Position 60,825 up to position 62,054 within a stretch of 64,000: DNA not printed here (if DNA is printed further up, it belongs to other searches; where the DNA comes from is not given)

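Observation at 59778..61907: Phosphoglycerate kinase fused in-frame to a PfkB-family sugar kinase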

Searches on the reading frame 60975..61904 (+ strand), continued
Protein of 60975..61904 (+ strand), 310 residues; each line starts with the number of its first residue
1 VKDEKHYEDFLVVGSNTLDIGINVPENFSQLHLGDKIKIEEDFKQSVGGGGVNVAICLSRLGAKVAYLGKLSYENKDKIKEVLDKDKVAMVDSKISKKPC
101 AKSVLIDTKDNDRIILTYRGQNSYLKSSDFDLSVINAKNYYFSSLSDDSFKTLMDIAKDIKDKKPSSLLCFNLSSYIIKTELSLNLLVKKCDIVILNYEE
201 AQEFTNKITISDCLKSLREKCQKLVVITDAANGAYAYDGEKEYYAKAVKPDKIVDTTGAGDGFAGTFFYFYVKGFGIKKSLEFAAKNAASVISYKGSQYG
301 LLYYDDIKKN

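Call 86: search_solved_structures(query=A2, max_evalue=1e-30, show_alignments=3)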
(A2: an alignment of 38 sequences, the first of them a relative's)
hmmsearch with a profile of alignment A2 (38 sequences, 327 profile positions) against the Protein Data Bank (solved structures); distinct sequences matched with E-value up to 1e-30: 3.
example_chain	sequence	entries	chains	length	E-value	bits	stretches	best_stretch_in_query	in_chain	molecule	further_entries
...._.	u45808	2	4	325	2.3e-36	128.7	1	4-316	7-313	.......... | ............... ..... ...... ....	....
4e3a_A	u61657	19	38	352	2.6e-33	118.6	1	2-302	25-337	sugar kinase protein | Probable sugar kinase protein | sugar kinase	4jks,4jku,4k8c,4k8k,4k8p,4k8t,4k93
2qcv_A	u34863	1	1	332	5.8e-31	110.9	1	51-319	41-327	Putative 5-dehydro-2-deoxygluconokinase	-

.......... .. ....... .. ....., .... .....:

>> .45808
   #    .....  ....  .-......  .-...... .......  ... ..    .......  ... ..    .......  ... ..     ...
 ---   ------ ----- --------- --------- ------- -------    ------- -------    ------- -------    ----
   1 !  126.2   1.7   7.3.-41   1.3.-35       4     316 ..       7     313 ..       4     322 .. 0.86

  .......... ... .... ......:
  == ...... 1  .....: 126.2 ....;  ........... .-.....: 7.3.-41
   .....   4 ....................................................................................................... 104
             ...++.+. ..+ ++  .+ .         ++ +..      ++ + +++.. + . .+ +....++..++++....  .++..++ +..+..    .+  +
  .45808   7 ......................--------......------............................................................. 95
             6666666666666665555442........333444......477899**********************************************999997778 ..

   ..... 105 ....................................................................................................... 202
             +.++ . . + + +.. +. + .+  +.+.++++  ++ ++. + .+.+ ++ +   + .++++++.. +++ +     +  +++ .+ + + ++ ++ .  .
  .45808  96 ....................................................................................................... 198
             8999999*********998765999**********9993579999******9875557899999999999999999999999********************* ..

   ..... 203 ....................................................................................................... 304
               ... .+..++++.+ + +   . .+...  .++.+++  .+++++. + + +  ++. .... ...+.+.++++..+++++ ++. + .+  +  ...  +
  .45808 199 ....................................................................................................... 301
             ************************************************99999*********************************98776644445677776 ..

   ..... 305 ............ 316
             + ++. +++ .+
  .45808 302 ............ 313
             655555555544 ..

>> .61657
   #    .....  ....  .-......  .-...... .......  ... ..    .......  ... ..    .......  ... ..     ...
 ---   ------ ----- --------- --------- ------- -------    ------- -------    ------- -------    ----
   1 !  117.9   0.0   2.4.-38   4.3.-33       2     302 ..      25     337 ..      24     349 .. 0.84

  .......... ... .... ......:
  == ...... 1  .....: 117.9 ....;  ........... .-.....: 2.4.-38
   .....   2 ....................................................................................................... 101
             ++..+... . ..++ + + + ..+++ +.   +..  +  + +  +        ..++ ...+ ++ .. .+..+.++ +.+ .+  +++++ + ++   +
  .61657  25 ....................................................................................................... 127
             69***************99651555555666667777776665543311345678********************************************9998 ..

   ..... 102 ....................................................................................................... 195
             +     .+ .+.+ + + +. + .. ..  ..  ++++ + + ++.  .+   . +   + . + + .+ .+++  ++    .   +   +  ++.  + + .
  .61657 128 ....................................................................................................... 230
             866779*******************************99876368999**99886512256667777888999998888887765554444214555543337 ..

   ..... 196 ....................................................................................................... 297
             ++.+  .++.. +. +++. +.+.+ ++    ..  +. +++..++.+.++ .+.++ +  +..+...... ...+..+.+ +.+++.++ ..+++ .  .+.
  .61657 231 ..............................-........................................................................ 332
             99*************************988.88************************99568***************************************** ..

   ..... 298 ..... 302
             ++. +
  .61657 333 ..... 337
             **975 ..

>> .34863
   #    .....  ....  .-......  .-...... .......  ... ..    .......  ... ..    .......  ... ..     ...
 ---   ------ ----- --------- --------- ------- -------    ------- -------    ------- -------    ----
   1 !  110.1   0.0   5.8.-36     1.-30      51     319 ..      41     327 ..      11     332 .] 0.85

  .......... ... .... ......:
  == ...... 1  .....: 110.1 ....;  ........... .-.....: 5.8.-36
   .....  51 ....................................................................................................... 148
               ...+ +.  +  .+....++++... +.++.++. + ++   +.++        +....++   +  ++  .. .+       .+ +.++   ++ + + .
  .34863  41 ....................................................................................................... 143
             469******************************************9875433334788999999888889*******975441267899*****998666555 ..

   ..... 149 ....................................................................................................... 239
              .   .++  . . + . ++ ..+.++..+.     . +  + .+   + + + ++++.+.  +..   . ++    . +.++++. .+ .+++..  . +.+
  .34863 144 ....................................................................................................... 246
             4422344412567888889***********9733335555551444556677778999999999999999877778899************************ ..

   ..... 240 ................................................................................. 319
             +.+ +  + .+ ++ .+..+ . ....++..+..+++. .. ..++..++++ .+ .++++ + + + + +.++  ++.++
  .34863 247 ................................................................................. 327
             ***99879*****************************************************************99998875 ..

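Call 88: search_protein_families(library=pfam, proteins=[L059:4792-5979:+, L050:547-1749:+, L059:3812-4780:+], max_evalue=0.001)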
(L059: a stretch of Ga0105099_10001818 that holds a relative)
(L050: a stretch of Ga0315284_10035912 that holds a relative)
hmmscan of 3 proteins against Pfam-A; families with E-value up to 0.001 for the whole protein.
L059:4792-5979:+ (396 aa): 1 family
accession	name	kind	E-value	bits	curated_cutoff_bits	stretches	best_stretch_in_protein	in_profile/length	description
PF00162.24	PGK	-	4.5e-124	414.7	27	1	6-380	2-379/379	Phosphoglycerate kinase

L050:547-1749:+ (401 aa): 1 family
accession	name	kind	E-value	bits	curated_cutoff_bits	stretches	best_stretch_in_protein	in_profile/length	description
PF00162.24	PGK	-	1.4e-96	324.3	27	1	8-390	1-379/379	Phosphoglycerate kinase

L059:3812-4780:+ (323 aa): 2 families
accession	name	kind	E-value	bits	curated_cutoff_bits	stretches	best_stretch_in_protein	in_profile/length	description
PF02800.25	Gp_dh_C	-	2.3e-63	212.9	24.4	1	146-302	1-158/158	Glyceraldehyde 3-phosphate dehydrogenase, C-terminal domain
PF00044.30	Gp_dh_N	-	3.2e-29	101.6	31.7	1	1-87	14-100/101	Glyceraldehyde 3-phosphate dehydrogenase, NAD binding domain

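Call 91: search_protein_families(library=pfam, proteins=[L059:7861-8595:+, L059:1931-3745:+, L050:2748-3857:+, L050:4617-5222:+, L050:5227-5544:+], max_evalue=0.001)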
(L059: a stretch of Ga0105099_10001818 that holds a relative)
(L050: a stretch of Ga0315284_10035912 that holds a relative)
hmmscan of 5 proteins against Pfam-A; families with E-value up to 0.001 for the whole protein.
L059:7861-8595:+ (245 aa): 5 families
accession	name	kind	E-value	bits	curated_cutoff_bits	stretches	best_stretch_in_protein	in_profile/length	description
PF00121.24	TIM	-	7.9e-37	127.5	20.1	1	4-214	2-238/245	Triosephosphate isomerase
PF03060.21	NMO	-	4.7e-08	33.2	28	1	103-205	126-226/331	Nitronate monooxygenase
PF05690.20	ThiG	-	4.7e-08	33.1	23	1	170-214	173-217/247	Thiazole biosynthesis protein ThiG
PF13242.12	Hydrolase_like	-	8e-05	22.9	22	1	185-211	33-59/75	HAD-hyrolase-like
PF00218.27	IGPS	-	0.00011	21.9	27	1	106-217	151-254/254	Indole-3-glycerol phosphate synthase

L059:1931-3745:+ (605 aa): 5 families
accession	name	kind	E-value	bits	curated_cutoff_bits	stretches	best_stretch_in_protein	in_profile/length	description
PF05693.19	Glycogen_syn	-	7.9e-151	504.2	27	1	10-603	1-588/639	Glycogen synthase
PF00534.26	Glycos_transf_1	-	4.7e-08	33.2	26.4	1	483-525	89-131/172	Glycosyl transferases group 1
PF13692.12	Glyco_trans_1_4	-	1.5e-06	29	27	0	481-528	71-118/142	Glycosyl transferases group 1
PF20706.3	GT4-conflict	-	2e-05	24.2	26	1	483-577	278-372/385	Family 4 Glycosyltransferase in conflict systems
PF08323.17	Glyco_transf_5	-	2.8e-05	24.4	22.7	1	115-241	93-218/239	Starch synthase catalytic domain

L050:2748-3857:+ (370 aa): 1 family
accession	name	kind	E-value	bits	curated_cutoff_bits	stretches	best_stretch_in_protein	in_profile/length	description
PF01544.23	CorA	-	7.6e-28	98.1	27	1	60-361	3-292/292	CorA-like Mg2+ transporter protein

L050:4617-5222:+ (202 aa): 1 family
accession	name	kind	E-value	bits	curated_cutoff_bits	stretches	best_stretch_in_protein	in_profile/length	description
PF00121.24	TIM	-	2.2e-24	86.7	20.1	1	1-200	2-240/245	Triosephosphate isomerase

L050:5227-5544:+ (106 aa): 1 family
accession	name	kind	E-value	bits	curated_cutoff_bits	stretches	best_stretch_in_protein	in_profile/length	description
PF01155.25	HypA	-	3e-11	43.8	28.9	1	1-104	1-111/112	Hydrogenase/urease nickel incorporation, metallochaperone, hypA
